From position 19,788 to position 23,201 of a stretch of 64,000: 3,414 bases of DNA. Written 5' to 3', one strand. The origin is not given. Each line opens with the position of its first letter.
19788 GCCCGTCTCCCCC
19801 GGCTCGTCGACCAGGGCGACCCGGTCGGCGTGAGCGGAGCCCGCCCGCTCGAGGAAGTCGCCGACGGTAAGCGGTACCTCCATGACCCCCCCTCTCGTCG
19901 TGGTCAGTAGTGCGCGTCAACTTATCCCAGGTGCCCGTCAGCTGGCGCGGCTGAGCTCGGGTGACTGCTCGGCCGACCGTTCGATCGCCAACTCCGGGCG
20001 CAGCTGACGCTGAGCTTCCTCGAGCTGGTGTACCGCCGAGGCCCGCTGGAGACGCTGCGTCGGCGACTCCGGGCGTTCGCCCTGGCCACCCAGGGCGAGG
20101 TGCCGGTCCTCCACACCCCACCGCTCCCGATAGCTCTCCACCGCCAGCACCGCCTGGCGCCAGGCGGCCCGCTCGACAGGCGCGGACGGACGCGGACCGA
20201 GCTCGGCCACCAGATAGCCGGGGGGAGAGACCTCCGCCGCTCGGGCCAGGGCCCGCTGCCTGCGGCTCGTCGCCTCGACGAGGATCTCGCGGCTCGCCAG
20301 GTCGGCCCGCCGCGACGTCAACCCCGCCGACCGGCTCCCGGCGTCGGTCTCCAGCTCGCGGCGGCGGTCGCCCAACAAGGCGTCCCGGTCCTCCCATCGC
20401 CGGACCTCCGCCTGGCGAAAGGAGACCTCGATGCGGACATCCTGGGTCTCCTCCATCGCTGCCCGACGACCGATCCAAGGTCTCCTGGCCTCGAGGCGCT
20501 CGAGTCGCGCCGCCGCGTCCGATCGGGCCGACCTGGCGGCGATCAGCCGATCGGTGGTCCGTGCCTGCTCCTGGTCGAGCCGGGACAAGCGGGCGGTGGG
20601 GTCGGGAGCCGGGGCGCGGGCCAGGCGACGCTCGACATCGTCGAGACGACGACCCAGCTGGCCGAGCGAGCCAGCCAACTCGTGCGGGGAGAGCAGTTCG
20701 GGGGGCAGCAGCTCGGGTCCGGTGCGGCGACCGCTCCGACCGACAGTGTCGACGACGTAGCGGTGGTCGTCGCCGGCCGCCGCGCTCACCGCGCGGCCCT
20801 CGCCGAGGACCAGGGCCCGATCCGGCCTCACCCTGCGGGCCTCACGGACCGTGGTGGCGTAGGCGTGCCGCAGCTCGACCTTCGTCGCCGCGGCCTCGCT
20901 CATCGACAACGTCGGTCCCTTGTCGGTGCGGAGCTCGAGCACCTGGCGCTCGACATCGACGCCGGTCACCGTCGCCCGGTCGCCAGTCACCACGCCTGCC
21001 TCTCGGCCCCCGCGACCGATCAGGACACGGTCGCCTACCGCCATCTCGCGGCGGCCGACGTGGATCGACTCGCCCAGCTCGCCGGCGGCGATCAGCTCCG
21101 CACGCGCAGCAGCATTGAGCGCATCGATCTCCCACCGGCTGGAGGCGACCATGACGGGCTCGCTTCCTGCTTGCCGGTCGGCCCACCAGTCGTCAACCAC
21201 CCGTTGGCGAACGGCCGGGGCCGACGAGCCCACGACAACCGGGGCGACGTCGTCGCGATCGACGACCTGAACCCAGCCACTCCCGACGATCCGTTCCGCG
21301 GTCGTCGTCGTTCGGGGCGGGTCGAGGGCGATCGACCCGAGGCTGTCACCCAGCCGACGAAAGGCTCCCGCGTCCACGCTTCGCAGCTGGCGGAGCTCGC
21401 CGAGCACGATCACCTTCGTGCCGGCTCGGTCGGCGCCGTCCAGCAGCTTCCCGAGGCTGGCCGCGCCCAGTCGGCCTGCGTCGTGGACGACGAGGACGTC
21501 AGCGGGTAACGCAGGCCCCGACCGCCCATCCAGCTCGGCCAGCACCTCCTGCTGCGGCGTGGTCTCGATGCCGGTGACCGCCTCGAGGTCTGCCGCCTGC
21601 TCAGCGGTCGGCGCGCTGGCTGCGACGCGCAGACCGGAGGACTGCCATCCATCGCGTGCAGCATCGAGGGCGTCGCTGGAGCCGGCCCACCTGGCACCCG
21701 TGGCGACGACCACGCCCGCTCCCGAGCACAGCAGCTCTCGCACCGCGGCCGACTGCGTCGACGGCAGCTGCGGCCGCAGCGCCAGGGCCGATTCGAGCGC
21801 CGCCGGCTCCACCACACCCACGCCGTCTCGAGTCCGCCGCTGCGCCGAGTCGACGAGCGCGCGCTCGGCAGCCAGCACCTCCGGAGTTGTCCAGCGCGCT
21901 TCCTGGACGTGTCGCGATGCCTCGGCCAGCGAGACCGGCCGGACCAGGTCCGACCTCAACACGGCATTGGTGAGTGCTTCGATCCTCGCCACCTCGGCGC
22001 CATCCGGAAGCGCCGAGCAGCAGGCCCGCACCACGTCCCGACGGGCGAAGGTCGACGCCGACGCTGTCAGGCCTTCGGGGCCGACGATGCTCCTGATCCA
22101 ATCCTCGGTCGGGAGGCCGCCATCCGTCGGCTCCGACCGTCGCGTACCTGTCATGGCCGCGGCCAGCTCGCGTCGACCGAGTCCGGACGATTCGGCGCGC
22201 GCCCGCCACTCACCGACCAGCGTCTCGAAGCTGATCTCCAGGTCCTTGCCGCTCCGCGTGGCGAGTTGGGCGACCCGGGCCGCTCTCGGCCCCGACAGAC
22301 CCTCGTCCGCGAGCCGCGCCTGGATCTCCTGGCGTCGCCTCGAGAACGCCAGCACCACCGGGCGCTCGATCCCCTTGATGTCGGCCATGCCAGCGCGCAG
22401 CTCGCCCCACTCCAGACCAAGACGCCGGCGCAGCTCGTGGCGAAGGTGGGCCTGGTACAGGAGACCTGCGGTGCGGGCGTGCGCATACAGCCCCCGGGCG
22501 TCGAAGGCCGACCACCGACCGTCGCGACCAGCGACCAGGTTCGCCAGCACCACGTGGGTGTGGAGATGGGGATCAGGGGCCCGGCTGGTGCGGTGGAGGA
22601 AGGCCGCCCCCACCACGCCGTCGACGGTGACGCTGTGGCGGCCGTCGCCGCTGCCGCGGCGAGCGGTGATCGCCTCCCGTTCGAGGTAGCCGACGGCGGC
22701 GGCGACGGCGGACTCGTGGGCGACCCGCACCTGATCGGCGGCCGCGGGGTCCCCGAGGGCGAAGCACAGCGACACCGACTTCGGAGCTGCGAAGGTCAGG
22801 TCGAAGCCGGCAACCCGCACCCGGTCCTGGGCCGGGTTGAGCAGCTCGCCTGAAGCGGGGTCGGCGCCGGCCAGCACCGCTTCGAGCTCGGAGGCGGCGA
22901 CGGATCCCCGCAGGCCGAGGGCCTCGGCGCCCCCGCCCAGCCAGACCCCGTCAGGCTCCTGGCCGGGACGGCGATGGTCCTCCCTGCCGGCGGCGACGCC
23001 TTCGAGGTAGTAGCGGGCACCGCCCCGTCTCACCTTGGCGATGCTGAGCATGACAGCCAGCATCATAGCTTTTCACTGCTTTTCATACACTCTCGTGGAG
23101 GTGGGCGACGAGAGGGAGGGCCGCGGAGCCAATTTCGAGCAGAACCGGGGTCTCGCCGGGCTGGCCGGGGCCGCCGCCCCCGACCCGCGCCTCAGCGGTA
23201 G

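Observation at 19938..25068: pafB-pafC WYL pair runs straight into a chromosomal MobF relaxase whose helicase motifs look dead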

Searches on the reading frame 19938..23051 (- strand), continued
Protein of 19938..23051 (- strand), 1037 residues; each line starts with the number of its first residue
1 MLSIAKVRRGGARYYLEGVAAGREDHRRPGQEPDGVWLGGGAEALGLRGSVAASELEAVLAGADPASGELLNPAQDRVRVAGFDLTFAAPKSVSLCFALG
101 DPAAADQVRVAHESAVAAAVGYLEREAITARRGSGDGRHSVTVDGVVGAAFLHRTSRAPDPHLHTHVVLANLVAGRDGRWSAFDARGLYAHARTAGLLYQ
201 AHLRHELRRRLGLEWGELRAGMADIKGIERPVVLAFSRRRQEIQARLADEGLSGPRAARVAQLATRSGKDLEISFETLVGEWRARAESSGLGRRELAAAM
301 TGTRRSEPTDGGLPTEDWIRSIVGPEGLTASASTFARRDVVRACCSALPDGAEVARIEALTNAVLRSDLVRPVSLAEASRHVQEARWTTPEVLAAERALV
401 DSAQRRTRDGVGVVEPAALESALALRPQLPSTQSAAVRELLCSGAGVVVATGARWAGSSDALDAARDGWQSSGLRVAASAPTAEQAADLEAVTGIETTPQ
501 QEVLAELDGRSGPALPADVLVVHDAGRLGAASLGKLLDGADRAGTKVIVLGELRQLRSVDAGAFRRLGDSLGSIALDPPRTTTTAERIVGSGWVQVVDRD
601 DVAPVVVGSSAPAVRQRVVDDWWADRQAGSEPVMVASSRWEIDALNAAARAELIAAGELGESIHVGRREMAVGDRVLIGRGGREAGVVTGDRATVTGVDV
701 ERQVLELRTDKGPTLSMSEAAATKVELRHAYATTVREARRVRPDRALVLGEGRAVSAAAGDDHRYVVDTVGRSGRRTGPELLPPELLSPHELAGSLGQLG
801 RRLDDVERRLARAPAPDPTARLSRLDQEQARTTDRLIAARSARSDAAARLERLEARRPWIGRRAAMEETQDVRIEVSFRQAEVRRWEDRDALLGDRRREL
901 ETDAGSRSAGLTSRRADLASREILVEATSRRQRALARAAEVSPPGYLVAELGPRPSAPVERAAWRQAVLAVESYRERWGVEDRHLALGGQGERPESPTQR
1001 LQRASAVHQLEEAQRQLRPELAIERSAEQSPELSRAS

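Call 58: search_protein_families(library=pfam, proteins=[L080:10476-11801:-, L080:11238-12914:+, L080:12924-14249:-, L072:10778-12046:+, L072:12047-12592:+, L072:12923-13432:-, L058:11256-11822:-, L058:12275-12763:+, L058:13104-14366:-, L080:7669-8979:+], max_evalue=0.001)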
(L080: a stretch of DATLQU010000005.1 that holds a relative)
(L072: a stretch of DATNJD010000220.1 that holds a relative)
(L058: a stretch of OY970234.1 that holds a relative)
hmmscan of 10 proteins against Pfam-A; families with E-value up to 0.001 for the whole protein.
L080:10476-11801:- (441 aa): 2 families
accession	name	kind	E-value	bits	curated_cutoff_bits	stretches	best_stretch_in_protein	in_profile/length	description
PF06968.18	BATS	-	2e-23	82.8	22.2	1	343-430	1-85/88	Biotin and Thiamin Synthesis associated domain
PF04055.27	Radical_SAM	-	2.5e-18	67.2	29.5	1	175-331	4-163/166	Radical SAM superfamily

L080:11238-12914:+ (558 aa): 4 families
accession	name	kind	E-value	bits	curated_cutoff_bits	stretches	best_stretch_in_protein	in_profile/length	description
PF00441.29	Acyl-CoA_dh_1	-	8.6e-38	130.3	22.4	1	372-523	1-150/150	Acyl-CoA dehydrogenase, C-terminal domain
PF02770.24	Acyl-CoA_dh_M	-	3.2e-21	75.7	33.3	1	258-336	1-78/97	Acyl-CoA dehydrogenase, middle domain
PF08028.16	Acyl-CoA_dh_2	-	3.4e-12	47.3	22.7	1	389-508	3-130/134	Acyl-CoA dehydrogenase, C-terminal domain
PF02771.21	Acyl-CoA_dh_N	-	7.8e-06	26.7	22.9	1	136-253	3-112/113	Acyl-CoA dehydrogenase, N-terminal domain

L080:12924-14249:- (441 aa): 1 family
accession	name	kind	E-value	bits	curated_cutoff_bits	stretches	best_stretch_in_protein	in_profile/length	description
PF00067.27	p450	-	2.9e-23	82.8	22.8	1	197-412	201-433/462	Cytochrome P450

L072:10778-12046:+ (422 aa): 0 families

L072:12047-12592:+ (181 aa): 0 families

L072:12923-13432:- (169 aa): 1 family
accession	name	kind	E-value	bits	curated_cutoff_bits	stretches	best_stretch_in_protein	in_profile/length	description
PF00885.24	DMRL_synthase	-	3.7e-12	46.8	26.7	1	12-140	4-135/139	6,7-dimethyl-8-ribityllumazine synthase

L058:11256-11822:- (188 aa): 1 family
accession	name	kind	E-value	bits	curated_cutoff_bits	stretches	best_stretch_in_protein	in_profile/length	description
PF00885.24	DMRL_synthase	-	9.2e-16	58.4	26.7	1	31-160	3-135/139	6,7-dimethyl-8-ribityllumazine synthase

L058:12275-12763:+ (162 aa): 0 families

L058:13104-14366:- (420 aa): 2 families
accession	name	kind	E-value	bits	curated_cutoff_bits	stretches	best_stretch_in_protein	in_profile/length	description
PF06968.18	BATS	-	1e-24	87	22.2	1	322-409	1-85/88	Biotin and Thiamin Synthesis associated domain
PF04055.27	Radical_SAM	-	8.4e-18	65.5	29.5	1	153-310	4-163/166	Radical SAM superfamily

L080:7669-8979:+ (436 aa): 1 family
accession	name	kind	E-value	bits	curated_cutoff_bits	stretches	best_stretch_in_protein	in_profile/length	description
PF08751.17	TrwC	-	1.8e-69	234.9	25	1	13-285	17-285/286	TrwC relaxase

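Call 63: predict_structure(alignment_id=A2)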
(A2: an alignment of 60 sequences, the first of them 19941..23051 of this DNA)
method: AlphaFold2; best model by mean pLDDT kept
length: 1037 residues; sequences in the alignment: 60
mean_pLDDT: 88.0   pTM: 0.80
mean pLDDT of the five models: 88.0, 86.1, 84.5, 83.4, 82.7
residues with pLDDT >= 90: 679; 70-90: 250; 50-70: 86; < 50: 22
segments of 3 or more residues with pLDDT < 50: 771-781, 1032-1037
pLDDT, mean of each block of 10 residues (from residue 1): 89 72 57 86 94 91 95 84 96 96 95 98 94 85 94 88 95 92 93 97 96 93 95 94 90 79 85 86 96 94 60 81 92 91 95 96 96 70 82 94 95 95 88 95 97 76 94 93 87 90 87 78 91 93 95 76 89 86 57 83 86 92 94 88 91 95 93 94 81 96 96 93 94 89 88 58 83 45 58 88 93 82 96 97 96 79 85 96 97 96 91 90 91 92 92 88 94 95 90 89 95 92 71 44
secondary structure, 60 per line:
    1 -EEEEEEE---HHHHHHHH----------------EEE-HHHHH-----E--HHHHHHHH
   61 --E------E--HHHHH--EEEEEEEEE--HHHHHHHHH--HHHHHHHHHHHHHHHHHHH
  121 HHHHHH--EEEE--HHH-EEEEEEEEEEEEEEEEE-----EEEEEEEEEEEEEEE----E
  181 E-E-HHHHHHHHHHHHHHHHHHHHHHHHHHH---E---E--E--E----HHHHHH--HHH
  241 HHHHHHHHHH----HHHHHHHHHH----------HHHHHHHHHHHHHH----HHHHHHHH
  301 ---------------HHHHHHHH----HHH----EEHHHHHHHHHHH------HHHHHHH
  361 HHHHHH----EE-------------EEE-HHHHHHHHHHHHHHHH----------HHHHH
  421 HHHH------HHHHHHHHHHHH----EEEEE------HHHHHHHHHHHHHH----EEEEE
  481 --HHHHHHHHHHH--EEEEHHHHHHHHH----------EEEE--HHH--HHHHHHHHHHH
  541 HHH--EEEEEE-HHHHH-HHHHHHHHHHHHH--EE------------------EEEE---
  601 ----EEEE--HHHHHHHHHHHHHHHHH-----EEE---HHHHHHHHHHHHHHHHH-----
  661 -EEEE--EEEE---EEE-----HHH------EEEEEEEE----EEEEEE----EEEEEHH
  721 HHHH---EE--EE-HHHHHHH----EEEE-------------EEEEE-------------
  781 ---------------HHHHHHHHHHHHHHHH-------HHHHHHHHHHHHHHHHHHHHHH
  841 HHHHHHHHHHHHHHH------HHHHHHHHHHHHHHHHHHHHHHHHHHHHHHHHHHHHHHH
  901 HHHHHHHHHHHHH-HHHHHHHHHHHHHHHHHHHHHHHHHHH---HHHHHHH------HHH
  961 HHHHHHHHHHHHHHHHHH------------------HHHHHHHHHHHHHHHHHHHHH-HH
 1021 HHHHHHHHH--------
elements in order (helices of 4 or more, strands of 3 or more residues): E2-8 H12-19 E36-38 H40-44 H53-60 H73-77 E80-88 H91-99 H102-126 E129-132 E139-155 E161-175 H185-211 H230-235 H238-250 H255-264 H275-288 H293-300 H316-323 H337-347 H354-366 E386-388 H390-405 H416-424 H431-442 E447-451 H458-471 E476-480 H483-493 E496-499 H500-508 E519-522 H530-543 E546-551 H553-557 H559-571 E594-597 E605-608 H611-627 E633-635 H639-655 E662-665 E668-671 E675-677 E692-699 E704-709 E714-718 H719-724 H735-741 E746-749 E763-767 H796-811 H819-855 H862-913 H915-941 H945-951 H958-978 H997-1017 H1019-1029

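Call 65: fold_search(model_id=the predicted structure, library=pdb)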
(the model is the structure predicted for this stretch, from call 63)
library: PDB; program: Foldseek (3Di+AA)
matches with E <= 10: 734; with E <= 0.001: 39
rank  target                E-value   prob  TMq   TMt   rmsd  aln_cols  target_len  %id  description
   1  5n8o_A                1.9e-21  1.00  0.22  0.16  25.0       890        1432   20  Cryo EM structure of the conjugative relaxase TraI of the F/R1 plasmid system (released 2017-05-03)
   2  1osb_C                3.6e-18  1.00  0.25  0.88   2.8       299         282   31  Conjugative Relaxase TrwC in complex with OriT Dna. Metal-free structure. (released 2003-11-25)
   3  1osb_A                2.5e-17  1.00  0.25  0.88   2.7       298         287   32  Conjugative Relaxase TrwC in complex with OriT Dna. Metal-free structure. (released 2003-11-25)
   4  2cdm_A                4.2e-17  1.00  0.25  0.88   2.5       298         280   32  The structure of TrwC complexed with a 27-mer DNA comprising the recognition hairpin and the cleavage site (released 2006-07-31)
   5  1qx0_A                6.4e-17  1.00  0.25  0.88   2.7       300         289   31  CONJUGATIVE RELAXASE TRWC IN COMPLEX WITH ORIT DNA. METAL-BOUND STRUCTURE (released 2003-11-25)
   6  1zm5_A                7.0e-17  1.00  0.26  0.86   3.2       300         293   33  Conjugative Relaxase TRWC in complex with ORIT dna, cooper-bound structure (released 2006-04-25)
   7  1omh_A                8.0e-17  1.00  0.25  0.88   2.9       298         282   32  Conjugative Relaxase TrwC in complex with OriT Dna. Metal-free structure. (released 2003-11-25)
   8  4pcb_A                2.8e-16  1.00  0.25  0.89   2.4       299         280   31  Conjugative Relaxase TrwC in complex with mutant OriT Dna (released 2014-09-17)
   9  8a1c_A                3.4e-16  1.00  0.25  0.83   3.1       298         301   30  TraI trans-esterase domain from pKM101 (DNA bound) (released 2022-07-13)
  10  1s6m_A                3.7e-16  1.00  0.25  0.86   3.3       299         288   32  Conjugative Relaxase Trwc In Complex With Orit DNA. Metal-Bound Structure (released 2005-06-14)
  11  9f12_H                2.4e-15  1.00  0.26  0.46  20.9       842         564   17  CryoEM structure of the F plasmid relaxosome with oriT DNA ss-27_-3ds-2_+143 and TraI its TE mode, derived from ss-27_ (released 2025-06-04)
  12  9f0y_H                3.0e-15  1.00  0.25  0.45  14.5       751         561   18  CryoEM structure of the F plasmid relaxosome with TraI in its TE mode, derived from the ss-27_+8ds+9_+143-R Locally-re (released 2025-06-04)
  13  9f10_H                4.7e-15  1.00  0.25  0.44  21.4       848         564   17  CryoEM structure of the F plasmid relaxosome with TraI in its TE mode, without accessory protein TraM. Derived from th (released 2025-06-04)
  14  8a1b                  4.9e-14  1.00  0.23  0.77   6.9       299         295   29  TraI trans-esterase domain from pKM101 (apo) (released 2022-07-13)
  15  9f11_H                9.6e-14  1.00  0.25  0.45  13.7       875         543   16  CryoEM structure of the F plasmid relaxosome with oriT DNA ss-27_+3ds+4_+143 and TraI its TE mode, derived from ss-27_ (released 2025-06-04)
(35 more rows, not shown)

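Call 82: search_solved_structures(query=L004:14166-15593:-, max_evalue=0.01)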
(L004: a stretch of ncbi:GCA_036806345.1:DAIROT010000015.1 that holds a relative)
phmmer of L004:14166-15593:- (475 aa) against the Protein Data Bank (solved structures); distinct sequences matched with E-value up to 0.01: 2.
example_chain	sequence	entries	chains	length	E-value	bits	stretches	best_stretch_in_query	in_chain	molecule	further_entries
1gl6_A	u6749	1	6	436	0.00096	21.2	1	290-396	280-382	ATPASE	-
1e9r_A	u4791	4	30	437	0.00096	21.2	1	290-396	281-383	CONJUGAL TRANSFER PROTEIN TRWB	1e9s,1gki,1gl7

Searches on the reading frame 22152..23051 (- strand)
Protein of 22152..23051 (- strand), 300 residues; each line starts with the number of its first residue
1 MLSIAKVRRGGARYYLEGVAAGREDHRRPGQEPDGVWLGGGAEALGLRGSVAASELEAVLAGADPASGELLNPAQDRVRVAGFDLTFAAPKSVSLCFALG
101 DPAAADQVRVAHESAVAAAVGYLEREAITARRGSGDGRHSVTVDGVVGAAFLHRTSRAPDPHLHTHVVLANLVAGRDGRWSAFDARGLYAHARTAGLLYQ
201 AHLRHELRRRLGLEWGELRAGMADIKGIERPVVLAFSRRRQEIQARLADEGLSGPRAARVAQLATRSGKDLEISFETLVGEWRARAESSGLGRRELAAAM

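Call 86: find_homologous_proteins(query=A4, max_evalue=1e-20)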
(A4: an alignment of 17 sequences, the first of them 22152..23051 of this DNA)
Query A4 (17 sequences) (300 aa, profile of the alignment): 1381 proteins with E <= 1e-20 among 8000 candidates; the best 120 are listed.
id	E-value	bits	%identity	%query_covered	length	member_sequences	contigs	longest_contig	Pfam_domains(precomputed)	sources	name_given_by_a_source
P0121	1.5e-122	427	53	99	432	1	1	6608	PF08751.18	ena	-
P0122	4.1e-121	422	51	100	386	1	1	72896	PF08751.18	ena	-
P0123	1.1e-120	420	54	95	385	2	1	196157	PF08751.18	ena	-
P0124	3.9e-119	415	53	97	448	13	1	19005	PF08751.18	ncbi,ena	-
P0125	1.1e-116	407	55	100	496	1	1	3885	PF08751.18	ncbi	ncbi:MAG: MobF family relaxase, partial [Acidimicrobiales bacterium]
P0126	4.0e-116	405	52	100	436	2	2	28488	PF08751.18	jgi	-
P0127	3.4e-114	399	56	100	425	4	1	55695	PF08751.18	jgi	jgi:conjugative relaxase-like TrwC/TraI family protein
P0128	1.2e-113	397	50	100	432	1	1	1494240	PF08751.18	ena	-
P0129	1.4e-113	397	51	100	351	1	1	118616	PF08751.18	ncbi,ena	-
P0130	1.6e-113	397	53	100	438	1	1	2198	PF08751.18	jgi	jgi:conjugative relaxase-like TrwC/TraI family protein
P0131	5.2e-113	395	53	97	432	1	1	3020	PF08751.18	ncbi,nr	ncbi:MAG TPA: MobF family relaxase, partial [Acidimicrobiales bacterium]|nr:MobF family relaxase [Ac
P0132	1.1e-112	394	52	100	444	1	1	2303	PF08751.18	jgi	jgi:conjugative relaxase-like TrwC/TraI family protein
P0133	1.4e-112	394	49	100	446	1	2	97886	PF08751.18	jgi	jgi:conjugative relaxase-like TrwC/TraI family protein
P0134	1.9e-112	393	52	100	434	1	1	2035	PF08751.18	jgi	jgi:conjugative relaxase-like TrwC/TraI family protein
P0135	2.0e-112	393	50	100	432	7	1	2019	PF08751.18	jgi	-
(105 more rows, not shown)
